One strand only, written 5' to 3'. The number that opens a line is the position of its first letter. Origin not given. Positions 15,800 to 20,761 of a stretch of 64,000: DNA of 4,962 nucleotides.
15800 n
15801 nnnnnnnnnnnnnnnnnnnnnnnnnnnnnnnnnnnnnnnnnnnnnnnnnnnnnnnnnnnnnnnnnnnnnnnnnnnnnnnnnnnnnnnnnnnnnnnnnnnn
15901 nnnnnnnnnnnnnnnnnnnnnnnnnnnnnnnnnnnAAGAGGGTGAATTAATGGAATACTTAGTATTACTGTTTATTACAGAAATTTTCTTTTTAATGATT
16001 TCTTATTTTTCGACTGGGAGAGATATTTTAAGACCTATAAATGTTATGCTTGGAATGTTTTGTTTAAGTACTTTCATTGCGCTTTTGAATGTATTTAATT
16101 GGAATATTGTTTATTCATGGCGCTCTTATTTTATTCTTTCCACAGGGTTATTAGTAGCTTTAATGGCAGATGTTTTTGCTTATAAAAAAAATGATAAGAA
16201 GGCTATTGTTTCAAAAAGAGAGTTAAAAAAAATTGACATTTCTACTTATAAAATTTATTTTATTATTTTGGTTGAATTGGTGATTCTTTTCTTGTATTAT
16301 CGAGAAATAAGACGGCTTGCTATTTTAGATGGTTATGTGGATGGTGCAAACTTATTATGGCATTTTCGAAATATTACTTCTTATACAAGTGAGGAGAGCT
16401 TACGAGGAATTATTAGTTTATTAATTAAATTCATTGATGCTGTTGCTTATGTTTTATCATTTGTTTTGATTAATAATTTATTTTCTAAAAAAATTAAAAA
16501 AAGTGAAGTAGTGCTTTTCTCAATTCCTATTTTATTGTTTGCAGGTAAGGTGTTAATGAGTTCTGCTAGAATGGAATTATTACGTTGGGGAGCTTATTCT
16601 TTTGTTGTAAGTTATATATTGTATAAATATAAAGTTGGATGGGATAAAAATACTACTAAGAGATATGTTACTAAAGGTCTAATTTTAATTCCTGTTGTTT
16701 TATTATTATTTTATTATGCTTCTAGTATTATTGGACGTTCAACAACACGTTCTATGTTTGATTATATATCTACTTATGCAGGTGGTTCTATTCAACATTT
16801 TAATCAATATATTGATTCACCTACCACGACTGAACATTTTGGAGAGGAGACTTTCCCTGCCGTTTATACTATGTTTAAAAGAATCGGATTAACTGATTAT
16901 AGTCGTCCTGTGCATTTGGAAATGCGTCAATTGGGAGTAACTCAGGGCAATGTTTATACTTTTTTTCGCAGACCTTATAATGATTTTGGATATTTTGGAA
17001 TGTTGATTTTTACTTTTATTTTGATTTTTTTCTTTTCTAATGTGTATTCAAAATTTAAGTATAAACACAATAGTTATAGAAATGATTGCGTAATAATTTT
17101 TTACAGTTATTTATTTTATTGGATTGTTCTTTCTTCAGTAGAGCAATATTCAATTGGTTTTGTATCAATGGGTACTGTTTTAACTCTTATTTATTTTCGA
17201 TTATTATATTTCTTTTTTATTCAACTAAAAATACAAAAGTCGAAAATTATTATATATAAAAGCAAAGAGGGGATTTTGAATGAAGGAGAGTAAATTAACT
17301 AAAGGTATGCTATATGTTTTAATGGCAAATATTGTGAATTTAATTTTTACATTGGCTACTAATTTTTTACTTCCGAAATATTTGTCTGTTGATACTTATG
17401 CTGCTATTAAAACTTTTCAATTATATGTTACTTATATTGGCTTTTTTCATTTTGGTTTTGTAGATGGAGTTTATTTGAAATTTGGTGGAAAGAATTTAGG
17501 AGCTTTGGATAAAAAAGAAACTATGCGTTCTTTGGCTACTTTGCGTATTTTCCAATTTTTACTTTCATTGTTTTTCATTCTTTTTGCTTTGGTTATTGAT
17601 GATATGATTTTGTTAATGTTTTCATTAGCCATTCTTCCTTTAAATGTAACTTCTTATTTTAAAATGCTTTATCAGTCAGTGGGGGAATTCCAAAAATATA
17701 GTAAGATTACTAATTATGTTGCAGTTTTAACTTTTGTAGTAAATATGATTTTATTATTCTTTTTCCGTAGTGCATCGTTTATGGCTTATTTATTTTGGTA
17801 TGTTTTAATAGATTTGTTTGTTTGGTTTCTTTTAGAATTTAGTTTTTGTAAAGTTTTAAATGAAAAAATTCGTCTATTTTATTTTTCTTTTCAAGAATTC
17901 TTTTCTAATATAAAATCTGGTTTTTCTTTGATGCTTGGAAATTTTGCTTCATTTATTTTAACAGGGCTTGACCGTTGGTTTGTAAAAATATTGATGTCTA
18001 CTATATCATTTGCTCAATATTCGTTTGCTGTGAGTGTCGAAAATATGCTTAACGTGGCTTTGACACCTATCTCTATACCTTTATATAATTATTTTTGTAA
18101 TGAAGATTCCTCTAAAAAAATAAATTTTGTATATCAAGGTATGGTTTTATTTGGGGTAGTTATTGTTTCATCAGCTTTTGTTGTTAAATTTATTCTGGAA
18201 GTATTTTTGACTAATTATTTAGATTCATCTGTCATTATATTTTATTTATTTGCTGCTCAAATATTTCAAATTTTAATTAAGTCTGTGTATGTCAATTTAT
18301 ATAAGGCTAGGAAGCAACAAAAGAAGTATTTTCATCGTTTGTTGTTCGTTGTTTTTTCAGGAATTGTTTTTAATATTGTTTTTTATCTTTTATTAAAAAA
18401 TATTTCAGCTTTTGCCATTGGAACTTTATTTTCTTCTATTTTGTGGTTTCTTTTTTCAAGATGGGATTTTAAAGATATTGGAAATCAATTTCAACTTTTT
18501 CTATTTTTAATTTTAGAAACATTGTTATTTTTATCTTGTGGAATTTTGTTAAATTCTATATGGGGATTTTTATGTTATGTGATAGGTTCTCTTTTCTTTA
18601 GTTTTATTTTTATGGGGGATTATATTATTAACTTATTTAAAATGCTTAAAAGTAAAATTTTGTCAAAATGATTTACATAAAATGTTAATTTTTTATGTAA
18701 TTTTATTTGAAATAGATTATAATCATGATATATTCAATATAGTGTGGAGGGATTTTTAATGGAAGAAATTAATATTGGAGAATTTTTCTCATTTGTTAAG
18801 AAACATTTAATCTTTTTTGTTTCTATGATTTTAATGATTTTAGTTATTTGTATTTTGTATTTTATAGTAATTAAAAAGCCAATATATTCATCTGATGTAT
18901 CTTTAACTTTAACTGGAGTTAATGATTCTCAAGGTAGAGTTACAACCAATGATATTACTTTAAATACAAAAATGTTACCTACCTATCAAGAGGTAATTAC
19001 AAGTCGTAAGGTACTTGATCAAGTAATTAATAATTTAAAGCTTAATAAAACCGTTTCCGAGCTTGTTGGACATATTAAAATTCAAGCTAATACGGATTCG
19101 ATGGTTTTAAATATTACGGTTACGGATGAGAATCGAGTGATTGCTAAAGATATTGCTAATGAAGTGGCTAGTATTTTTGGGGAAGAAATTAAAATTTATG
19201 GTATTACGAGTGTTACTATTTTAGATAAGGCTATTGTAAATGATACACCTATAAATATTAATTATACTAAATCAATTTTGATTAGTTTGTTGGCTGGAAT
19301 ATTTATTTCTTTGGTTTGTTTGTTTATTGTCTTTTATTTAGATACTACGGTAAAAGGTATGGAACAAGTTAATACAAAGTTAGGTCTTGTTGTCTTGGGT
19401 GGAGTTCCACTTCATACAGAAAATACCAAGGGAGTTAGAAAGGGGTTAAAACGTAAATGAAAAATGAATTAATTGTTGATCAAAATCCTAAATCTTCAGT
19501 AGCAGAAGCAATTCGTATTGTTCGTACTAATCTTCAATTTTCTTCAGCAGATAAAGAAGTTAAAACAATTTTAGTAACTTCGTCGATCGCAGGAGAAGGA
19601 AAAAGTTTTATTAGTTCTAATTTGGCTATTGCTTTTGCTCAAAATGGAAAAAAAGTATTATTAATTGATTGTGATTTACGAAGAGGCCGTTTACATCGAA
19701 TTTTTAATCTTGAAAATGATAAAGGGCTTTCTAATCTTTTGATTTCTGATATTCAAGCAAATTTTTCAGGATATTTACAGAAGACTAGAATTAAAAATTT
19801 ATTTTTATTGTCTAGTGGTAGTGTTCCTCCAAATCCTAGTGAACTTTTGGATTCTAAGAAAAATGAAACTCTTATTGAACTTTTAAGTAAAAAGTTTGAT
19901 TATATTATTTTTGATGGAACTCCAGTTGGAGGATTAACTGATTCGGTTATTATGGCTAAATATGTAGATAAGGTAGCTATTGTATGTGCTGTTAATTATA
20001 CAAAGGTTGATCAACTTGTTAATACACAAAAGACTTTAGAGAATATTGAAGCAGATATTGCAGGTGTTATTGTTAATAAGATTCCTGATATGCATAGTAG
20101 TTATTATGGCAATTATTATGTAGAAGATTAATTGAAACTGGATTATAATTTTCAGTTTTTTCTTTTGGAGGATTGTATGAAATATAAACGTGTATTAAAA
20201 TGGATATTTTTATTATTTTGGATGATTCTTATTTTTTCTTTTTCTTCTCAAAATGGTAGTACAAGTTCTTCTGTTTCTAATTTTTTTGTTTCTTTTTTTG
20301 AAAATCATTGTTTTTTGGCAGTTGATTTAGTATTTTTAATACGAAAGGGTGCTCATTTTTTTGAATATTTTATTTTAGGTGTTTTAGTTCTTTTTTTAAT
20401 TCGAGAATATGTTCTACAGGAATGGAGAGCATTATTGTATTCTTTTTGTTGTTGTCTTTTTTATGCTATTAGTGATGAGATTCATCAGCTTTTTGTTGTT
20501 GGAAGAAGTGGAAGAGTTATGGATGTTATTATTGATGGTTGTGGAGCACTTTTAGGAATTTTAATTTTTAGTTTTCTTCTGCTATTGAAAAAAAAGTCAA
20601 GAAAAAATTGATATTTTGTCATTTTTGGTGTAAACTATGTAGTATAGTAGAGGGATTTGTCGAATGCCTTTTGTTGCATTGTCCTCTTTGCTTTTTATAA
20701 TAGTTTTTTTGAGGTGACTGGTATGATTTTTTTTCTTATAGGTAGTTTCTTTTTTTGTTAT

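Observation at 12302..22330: Complete Wzy-dependent glycopolymer (capsule / wall polysaccharide) locus inserted inside the dcw cluster between two class-B PBP paralogs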

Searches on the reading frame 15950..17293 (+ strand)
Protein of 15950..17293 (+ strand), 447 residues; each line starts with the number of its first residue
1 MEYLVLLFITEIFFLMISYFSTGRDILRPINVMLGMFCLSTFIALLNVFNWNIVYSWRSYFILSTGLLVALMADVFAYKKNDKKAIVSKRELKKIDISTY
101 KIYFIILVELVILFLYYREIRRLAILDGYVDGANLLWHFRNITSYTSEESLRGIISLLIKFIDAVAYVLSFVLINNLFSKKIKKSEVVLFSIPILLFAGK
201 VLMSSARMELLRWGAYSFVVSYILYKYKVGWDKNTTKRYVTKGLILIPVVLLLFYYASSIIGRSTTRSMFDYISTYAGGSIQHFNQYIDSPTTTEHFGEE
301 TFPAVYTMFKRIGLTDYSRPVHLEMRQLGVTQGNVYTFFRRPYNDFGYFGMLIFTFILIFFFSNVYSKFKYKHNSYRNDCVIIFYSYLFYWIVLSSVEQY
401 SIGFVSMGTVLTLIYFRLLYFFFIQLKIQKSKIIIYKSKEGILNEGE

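Call 3: search_protein_families(library=pfam, proteins=[window:15950-17293:+])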
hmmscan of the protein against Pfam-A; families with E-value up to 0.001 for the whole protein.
window:15950-17293:+ (447 aa): 0 families

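Call 5: search_protein_families(library=ncbifam, proteins=[window:15950-17293:+], max_evalue=0.01)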
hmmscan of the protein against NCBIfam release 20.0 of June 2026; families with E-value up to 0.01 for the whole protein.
window:15950-17293:+ (447 aa): 1 family
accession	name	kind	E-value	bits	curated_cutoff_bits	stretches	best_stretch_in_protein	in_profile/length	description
TIGR04370.1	glyco_rpt_poly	subfamily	1.2e-47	162.7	40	1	21-415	3-394/396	oligosaccharide repeat unit polymerase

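Call 6: search_protein_families(library=pfam, proteins=[window:15950-17293:+], max_evalue=1)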
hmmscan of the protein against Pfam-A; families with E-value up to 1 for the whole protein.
window:15950-17293:+ (447 aa): 0 families

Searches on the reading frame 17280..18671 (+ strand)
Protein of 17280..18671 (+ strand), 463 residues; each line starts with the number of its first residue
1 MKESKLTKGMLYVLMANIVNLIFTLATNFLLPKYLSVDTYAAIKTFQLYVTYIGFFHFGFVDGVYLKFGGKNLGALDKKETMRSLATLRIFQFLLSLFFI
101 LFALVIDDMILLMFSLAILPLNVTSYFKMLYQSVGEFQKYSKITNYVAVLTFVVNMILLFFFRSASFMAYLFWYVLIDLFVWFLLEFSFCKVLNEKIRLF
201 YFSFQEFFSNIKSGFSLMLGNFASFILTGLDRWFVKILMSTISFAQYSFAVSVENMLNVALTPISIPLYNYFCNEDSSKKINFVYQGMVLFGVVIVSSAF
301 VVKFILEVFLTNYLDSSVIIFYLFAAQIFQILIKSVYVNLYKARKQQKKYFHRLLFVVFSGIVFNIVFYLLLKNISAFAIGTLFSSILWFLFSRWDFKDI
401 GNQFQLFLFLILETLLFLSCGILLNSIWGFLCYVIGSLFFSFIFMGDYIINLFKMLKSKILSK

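Call 3: search_protein_families(library=pfam, proteins=[window:17280-18671:+])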
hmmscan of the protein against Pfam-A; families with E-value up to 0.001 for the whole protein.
window:17280-18671:+ (463 aa): 0 families

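Call 5: search_protein_families(library=ncbifam, proteins=[window:17280-18671:+], max_evalue=0.01)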
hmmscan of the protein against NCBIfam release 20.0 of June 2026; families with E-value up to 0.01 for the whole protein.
window:17280-18671:+ (463 aa): 0 families

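Call 6: search_protein_families(library=pfam, proteins=[window:17280-18671:+], max_evalue=1)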
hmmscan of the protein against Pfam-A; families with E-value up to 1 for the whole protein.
window:17280-18671:+ (463 aa): 0 families

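Call 41: search_protein_representatives(protein=window:17280-18671:+)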
Query: 463 residues. Proteins with E-value up to 0.001 (for the whole library): 1885; up to 1e-10: 1089; up to 1e-30: 204. The best 150 are listed.
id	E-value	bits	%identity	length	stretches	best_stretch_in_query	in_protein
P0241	1.8e-150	518.7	54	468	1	3-454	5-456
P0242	3.9e-115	402.3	43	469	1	4-457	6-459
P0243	6.4e-114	398.3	45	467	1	4-452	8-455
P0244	1.3e-111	390.7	43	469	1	4-461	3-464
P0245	2.4e-109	383.2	41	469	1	5-460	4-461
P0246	8.2e-107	374.8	41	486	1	5-457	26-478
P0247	1.2e-106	374.3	43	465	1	5-459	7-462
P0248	2.3e-106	373.4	41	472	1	1-453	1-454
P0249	1.5e-105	370.7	41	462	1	3-452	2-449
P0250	1.0e-104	367.9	43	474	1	5-435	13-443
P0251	3.2e-104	366.3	44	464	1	1-455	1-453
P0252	1.3e-102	361.0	43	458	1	5-445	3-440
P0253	7.8e-102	358.4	43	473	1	3-440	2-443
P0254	8.0e-102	358.4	40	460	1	1-452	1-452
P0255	1.4e-101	357.6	41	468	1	6-455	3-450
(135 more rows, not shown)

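Call 43: search_protein_families(library=pfam, alignment_id=A2, max_evalue=0.01)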
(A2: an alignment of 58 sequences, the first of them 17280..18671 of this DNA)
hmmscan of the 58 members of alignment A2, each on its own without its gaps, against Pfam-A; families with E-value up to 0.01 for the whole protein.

A. member 1, window:17280-18671:+ (463 aa): 0 families

B. families by the number of members that match (of 58 scanned): 4 families
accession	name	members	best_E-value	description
PF01943.22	Polysacc_synt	28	1.6e-07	Polysaccharide biosynthesis protein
PF13440.11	Polysacc_synt_3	7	5.9e-07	Polysaccharide biosynthesis protein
PF14163.11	SieB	1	0.004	Super-infection exclusion protein B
PF13367.11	PrsW-protease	1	0.0099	PrsW family intramembrane metalloprotease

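Call 44: search_solved_structures(query=A2, max_evalue=1)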
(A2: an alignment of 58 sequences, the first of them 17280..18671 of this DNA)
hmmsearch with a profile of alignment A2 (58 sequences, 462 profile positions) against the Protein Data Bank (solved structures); distinct sequences matched with E-value up to 1: 0.

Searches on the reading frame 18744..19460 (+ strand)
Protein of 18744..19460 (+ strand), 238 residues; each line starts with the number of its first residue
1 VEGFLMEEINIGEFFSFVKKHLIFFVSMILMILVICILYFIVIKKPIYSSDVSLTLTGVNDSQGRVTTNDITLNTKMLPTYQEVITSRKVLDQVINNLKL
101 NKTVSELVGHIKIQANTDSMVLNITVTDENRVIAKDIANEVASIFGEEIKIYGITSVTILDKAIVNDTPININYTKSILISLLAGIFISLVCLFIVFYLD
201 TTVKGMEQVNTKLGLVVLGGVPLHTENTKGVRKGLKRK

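Call 3: search_protein_families(library=pfam, proteins=[window:18744-19460:+])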
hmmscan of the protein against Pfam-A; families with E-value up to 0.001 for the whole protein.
window:18744-19460:+ (238 aa): 1 family
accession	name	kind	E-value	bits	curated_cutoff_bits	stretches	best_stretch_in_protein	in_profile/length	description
PF02706.20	Wzz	-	3.8e-10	40.4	25.5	1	7-98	1-91/91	Chain length determinant protein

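Call 5: search_protein_families(library=ncbifam, proteins=[window:18744-19460:+], max_evalue=0.01)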
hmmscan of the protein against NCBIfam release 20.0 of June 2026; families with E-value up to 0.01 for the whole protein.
window:18744-19460:+ (238 aa): 5 families
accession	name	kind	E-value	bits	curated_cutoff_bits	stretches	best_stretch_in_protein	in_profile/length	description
TIGR01006.1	polys_exp_MPA1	subfamily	1.6e-37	129.2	296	1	8-222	7-222/226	CspC family polysaccharide chain length determinant protein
TIGR03007.1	pepcterm_ChnLen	equivalog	1.4e-06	26.9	278.85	1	156-229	395-468/498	XrtA system polysaccharide chain length determinant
NF007350.0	PRK09841.1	equivalog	1e-05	23.9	1248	1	153-226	403-475/726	tyrosine-protein kinase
TIGR03017.1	EpsF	equivalog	0.0031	16.3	422.75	0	155-219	377-441/444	chain length determinant protein EpsF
TIGR01010.1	BexC_CtrB_KpsE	subfamily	0.0033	16.6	437.5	1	24-103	6-91/362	polysaccharide export inner-membrane protein, BexC/CtrB/KpsE family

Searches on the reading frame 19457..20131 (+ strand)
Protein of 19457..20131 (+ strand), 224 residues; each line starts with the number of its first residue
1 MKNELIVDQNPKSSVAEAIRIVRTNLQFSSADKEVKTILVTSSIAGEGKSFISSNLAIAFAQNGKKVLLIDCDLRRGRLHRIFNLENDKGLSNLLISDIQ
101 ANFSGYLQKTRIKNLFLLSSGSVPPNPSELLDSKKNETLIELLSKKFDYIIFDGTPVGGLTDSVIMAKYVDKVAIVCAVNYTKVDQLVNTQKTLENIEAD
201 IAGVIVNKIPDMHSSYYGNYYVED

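Call 3: search_protein_families(library=pfam, proteins=[window:19457-20131:+])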
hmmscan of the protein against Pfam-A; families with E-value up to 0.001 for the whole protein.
window:19457-20131:+ (224 aa): 6 families
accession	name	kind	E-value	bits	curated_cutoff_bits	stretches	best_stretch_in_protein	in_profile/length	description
PF13614.12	AAA_31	-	2e-14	54.4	27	1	36-199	2-169/177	AAA domain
PF01656.29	CbiA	-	2.2e-11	44.2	25.4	1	38-210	1-84/125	CobQ/CobB/MinD/ParA nucleotide binding domain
PF10609.15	ParA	-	3.9e-09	36.7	27.1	1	36-207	4-173/246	NUBPL iron-transfer P-loop NTPase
PF09140.17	MipZ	-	1e-05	25.5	20.7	1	38-157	3-109/262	ATPase MipZ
PF00142.24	Fer4_NifH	-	3e-05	24.1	25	1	46-76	10-40/271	4Fe-4S iron sulfur cluster binding proteins, NifH/frxC family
PF02374.21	ArsA_ATPase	-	0.00015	21.6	24.3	0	44-73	9-38/305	Anion-transporting ATPase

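Call 5: search_protein_families(library=ncbifam, proteins=[window:19457-20131:+], max_evalue=0.01)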
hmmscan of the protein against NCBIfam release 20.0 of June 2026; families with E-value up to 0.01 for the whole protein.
window:19457-20131:+ (224 aa): 24 families
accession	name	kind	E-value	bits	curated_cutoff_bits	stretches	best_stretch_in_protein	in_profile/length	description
TIGR01007.1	eps_fam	subfamily_domain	8.3e-59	198.5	108.05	1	18-220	2-203/204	polysaccharide biosynthesis tyrosine autokinase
NF008568.0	PRK11519.1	equivalog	6e-43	147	1068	1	3-221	494-710/720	tyrosine-protein kinase Wzc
TIGR03018.1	pepcterm_TyrKin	hypoth_equivalog_domain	1.2e-39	135.9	230.65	1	5-207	1-207/207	XrtA-associated tyrosine autokinase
NF007350.0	PRK09841.1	equivalog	2.6e-39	134.9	1248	1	7-221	504-715/726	tyrosine-protein kinase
TIGR03029.1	EpsG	equivalog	1.2e-38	132.8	313.8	1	2-207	70-273/274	chain length determinant protein tyrosine kinase EpsG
TIGR01005.1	eps_transp_fam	subfamily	3.6e-31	108.1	411.7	1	6-212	517-720/754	exopolysaccharide transport protein family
TIGR01969.1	minD_arch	subfamily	5.4e-15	55.2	201.75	1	37-210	2-171/251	cell division ATPase MinD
TIGR01968.1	minD_bact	equivalog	1.3e-13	50.9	212.9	1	36-208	2-172/261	septum site-determining protein MinD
NF008079.0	PRK10818.1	equivalog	1.2e-09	37.9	508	1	36-178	3-143/270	septum site-determining protein MinD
NF033200.1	F430_CfbC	exception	4.5e-09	36.1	402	1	46-76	10-40/260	Ni-sirohydrochlorin a,c-diamide reductive cyclase ATP-dependent reductase subunit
NF041136.1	MrpORP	equivalog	3.3e-08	33.2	450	1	36-89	6-59/365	iron-sulfur cluster carrier protein MrpORP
NF041546.1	ParA_partition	equivalog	4.8e-07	29.5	180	1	40-74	4-38/203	ParA family partition ATPase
NF009702.0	PRK13231.1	equivalog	2.4e-06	26.9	427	0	140-207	107-176/264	nitrogenase reductase-like protein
TIGR03371.1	cellulose_yhjQ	equivalog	3.9e-06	26.5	157.85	1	35-100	1-67/246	cellulose biosynthesis protein BcsQ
NF053622.1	ATPseBagAMYCTU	equivalog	5.5e-06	26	400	1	39-85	10-55/325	ATPase BagA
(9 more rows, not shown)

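Call 20: find_related_loci(query=window:19457-20131:+, collection=metagenome_contigs, flank=10000)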
Query window:19457-20131:+ (224 aa) in metagenome_contigs; peptide patterns used: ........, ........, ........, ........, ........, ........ (x = any residue, [..] = any of these).
225 stretches matched a pattern; 7 encode a relative of the query (tblastn E <= 1e-3); 7 distinct loci.
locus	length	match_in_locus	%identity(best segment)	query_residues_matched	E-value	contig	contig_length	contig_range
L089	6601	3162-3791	59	3-213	1e-79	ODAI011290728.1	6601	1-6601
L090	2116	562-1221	55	3-224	5e-81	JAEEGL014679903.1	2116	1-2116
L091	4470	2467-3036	39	17-209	2e-35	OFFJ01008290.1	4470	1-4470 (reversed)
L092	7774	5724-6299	39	17-212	2e-35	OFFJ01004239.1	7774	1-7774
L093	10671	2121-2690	37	17-209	8e-34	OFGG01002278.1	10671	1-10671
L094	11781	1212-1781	37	17-209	8e-34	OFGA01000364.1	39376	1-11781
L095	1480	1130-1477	46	17-135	3e-23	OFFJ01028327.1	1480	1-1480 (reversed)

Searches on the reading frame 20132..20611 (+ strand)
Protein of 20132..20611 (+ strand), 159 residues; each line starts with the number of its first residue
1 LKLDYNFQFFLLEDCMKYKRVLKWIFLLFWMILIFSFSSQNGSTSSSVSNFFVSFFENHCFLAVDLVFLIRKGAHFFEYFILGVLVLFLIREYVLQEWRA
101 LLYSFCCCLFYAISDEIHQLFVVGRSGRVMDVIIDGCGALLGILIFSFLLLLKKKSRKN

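Call 3: search_protein_families(library=pfam, proteins=[window:20132-20611:+])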
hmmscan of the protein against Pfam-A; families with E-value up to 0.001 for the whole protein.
window:20132-20611:+ (159 aa): 1 family
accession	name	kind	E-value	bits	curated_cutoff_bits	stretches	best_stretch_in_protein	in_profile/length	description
PF04892.17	VanZ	-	8e-22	78.6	30.1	1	24-149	2-125/126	VanZ like family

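Call 5: search_protein_families(library=ncbifam, proteins=[window:20132-20611:+], max_evalue=0.01)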
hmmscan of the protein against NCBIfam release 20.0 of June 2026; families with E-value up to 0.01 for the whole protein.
window:20132-20611:+ (159 aa): 1 family
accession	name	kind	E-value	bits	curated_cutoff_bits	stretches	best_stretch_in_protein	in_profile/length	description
NF037970.1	vanZ_1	subfamily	4.9e-32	110.8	20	1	30-139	1-109/109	VanZ family protein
